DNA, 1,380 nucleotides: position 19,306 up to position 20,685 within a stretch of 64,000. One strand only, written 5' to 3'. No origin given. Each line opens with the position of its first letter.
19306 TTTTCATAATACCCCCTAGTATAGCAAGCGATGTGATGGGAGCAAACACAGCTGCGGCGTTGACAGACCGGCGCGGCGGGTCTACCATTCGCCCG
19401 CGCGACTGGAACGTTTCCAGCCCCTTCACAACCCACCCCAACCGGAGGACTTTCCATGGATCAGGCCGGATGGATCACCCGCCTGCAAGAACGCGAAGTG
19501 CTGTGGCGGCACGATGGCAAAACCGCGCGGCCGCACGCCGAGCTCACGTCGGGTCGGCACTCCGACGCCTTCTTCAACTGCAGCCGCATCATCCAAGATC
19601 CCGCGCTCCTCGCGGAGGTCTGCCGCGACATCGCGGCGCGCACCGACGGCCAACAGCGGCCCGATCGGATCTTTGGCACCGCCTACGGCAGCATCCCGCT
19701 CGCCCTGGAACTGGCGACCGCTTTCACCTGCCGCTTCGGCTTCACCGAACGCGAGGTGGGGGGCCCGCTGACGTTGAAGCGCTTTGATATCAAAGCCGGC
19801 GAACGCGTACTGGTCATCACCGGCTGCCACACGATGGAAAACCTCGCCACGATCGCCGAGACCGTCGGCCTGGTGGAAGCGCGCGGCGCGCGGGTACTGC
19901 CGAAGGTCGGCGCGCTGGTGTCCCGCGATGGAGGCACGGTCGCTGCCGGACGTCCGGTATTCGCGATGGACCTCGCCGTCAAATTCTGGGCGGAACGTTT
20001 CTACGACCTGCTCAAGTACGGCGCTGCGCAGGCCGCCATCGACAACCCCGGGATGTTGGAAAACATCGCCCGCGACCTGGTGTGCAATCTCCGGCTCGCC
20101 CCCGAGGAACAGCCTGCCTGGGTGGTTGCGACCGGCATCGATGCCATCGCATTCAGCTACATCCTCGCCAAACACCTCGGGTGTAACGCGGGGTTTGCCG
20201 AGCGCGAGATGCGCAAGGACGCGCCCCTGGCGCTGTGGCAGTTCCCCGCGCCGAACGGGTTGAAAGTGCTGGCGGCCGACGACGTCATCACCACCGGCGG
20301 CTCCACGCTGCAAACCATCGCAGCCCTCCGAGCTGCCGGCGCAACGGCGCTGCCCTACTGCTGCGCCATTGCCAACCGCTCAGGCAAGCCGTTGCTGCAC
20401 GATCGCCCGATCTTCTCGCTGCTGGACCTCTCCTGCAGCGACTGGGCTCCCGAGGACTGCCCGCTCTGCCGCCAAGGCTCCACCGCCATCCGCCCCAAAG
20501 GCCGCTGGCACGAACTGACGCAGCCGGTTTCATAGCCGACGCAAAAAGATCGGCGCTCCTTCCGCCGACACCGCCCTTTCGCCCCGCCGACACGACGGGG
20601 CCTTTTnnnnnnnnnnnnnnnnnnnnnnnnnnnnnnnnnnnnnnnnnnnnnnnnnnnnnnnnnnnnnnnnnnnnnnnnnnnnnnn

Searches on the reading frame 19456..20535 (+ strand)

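Call 40: search_protein_families(library=pfam, proteins=[window:19456-20535:+], max_evalue=0.001)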
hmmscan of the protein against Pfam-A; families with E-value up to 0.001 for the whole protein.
window:19456-20535:+ (359 aa): 1 family
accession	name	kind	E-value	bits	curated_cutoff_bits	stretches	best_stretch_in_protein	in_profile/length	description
PF00156.33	Pribosyltran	-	1.9e-10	40.7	26.3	1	218-314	28-133/158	Phosphoribosyl transferase domain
